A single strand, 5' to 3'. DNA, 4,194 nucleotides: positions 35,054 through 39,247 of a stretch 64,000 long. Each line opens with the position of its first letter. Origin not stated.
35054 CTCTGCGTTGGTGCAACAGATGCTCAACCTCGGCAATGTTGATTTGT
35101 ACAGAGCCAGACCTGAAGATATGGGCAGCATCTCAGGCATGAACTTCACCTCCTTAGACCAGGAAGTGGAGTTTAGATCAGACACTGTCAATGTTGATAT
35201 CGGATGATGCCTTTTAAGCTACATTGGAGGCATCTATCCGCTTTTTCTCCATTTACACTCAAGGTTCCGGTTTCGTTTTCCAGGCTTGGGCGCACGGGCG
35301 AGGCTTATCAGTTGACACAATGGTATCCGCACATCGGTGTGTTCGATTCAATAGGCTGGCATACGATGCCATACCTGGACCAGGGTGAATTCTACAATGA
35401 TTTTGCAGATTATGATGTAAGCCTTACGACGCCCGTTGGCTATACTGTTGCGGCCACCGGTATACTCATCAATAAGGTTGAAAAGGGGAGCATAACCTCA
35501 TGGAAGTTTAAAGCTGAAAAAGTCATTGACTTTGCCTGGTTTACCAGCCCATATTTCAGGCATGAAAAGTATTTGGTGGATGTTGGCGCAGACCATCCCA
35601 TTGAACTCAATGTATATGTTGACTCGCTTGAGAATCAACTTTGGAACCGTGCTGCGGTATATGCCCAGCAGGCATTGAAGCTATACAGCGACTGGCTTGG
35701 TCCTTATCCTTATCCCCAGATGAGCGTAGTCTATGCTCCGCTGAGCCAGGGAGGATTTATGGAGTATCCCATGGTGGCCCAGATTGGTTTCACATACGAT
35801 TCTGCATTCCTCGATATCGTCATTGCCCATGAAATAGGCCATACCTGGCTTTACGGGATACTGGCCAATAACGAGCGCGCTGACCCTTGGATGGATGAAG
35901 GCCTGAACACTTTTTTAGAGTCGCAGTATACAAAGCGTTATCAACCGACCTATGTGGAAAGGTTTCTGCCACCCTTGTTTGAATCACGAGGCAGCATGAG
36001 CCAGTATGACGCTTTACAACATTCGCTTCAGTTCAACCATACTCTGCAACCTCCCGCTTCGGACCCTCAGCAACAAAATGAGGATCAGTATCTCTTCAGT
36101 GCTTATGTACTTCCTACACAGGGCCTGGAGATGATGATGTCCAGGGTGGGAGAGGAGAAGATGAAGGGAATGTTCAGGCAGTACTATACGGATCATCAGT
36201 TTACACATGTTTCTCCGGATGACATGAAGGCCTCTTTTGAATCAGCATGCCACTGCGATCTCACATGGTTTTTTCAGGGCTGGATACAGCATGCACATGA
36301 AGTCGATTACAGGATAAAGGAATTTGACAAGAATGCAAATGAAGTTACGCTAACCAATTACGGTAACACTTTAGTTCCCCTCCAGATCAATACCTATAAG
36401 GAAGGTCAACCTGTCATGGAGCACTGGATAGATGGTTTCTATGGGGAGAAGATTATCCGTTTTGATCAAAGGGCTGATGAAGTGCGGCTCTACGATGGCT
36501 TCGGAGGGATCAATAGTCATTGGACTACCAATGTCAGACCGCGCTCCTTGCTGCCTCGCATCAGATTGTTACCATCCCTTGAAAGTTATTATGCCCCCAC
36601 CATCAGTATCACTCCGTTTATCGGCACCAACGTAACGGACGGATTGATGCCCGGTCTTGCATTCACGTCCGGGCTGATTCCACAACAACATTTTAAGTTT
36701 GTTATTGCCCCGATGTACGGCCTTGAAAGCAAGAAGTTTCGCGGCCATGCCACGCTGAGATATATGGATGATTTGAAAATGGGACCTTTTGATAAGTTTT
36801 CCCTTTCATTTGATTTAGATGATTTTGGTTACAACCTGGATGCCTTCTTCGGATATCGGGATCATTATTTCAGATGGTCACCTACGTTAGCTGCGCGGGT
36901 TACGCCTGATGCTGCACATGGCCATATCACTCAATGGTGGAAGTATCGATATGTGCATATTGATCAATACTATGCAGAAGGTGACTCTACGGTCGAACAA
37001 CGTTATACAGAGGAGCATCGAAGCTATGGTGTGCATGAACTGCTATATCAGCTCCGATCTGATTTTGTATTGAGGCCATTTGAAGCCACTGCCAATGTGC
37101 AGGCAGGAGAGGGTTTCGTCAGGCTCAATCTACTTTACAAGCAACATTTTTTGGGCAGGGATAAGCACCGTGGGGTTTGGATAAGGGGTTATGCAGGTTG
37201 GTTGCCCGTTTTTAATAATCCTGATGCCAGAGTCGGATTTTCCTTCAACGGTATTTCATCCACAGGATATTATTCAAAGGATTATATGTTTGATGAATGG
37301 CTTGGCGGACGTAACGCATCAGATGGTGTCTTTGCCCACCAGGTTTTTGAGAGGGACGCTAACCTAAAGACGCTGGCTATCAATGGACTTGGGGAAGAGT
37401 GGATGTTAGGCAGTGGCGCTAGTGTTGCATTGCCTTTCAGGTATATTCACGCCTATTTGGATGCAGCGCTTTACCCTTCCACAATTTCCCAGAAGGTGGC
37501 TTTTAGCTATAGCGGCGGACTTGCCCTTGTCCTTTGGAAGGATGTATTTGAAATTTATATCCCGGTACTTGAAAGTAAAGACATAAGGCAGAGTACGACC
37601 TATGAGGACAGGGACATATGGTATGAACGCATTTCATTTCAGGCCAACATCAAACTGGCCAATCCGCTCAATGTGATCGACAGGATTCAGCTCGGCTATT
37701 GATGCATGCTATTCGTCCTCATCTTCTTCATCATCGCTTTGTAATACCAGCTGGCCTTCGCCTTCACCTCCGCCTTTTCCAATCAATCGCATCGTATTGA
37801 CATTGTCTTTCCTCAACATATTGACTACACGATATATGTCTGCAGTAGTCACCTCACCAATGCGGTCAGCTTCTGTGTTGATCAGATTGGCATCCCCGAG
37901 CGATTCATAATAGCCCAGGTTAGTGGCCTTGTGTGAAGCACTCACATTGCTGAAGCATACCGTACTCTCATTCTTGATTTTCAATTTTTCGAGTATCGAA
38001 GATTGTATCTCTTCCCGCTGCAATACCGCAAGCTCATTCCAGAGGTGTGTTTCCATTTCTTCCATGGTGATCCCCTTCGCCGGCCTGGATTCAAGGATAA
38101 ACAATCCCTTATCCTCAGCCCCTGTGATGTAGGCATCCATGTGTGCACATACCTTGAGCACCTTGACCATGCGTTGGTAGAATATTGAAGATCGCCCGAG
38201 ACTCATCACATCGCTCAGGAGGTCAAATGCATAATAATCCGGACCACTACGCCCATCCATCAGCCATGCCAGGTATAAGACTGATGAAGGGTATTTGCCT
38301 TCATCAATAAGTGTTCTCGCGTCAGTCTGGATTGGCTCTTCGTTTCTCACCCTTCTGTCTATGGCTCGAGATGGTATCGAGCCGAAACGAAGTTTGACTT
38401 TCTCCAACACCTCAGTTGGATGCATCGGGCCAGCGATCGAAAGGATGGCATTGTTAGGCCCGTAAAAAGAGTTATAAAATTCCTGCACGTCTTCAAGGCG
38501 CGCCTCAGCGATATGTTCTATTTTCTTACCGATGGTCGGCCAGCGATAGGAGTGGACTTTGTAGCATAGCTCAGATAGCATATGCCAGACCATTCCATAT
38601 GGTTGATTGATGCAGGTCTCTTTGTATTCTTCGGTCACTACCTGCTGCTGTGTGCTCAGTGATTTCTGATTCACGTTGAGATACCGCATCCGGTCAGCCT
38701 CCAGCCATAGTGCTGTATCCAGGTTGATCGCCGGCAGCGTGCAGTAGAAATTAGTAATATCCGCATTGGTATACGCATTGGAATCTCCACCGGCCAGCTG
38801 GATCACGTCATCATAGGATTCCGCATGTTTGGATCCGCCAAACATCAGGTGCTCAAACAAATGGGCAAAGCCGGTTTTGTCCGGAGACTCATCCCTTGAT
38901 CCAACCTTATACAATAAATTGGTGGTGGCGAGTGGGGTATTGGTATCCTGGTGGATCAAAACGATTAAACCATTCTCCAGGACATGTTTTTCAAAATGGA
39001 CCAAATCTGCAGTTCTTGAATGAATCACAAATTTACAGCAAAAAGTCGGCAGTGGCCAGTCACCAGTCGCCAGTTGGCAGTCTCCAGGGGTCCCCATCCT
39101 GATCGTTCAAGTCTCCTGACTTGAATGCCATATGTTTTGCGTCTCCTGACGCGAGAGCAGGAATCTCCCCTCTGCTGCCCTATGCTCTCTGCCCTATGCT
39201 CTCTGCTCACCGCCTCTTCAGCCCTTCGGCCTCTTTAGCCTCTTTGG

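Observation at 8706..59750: A mosaic of short tandem repeats (7-, 8-, 9-, 15-, 16-mers) fills at least eleven intergenic regions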

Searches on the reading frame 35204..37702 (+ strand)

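Call 63: search_protein_families(library=pfam, proteins=[window:35204-37702:+], max_evalue=0.00001)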
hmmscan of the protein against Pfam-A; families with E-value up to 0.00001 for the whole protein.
window:35204-37702:+ (832 aa): 1 family
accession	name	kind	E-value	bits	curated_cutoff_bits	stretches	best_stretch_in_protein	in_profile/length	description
PF01433.26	Peptidase_M1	-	1e-14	55.1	27.7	1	155-360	7-218/218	Peptidase family M1 domain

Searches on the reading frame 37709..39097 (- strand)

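Call 17: search_protein_families(library=ncbifam, proteins=[window:37709-39097:-])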
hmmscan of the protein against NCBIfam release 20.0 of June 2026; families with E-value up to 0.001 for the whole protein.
window:37709-39097:- (462 aa): 3 families
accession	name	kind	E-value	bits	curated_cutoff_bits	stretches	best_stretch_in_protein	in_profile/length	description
TIGR02110.1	PQQ_syn_pqqF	equivalog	3e-11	42.8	320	1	39-248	4-217/697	pyrroloquinoline quinone biosynthesis protein PqqF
NF011681.0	PRK15101.1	equivalog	4.1e-11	41.6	765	1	28-135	37-147/961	pitrilysin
NF047421.1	YfmH_fam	equivalog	2.8e-10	40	250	1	67-375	52-359/425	EF-P 5-aminopentanol modification-associated protein YfmH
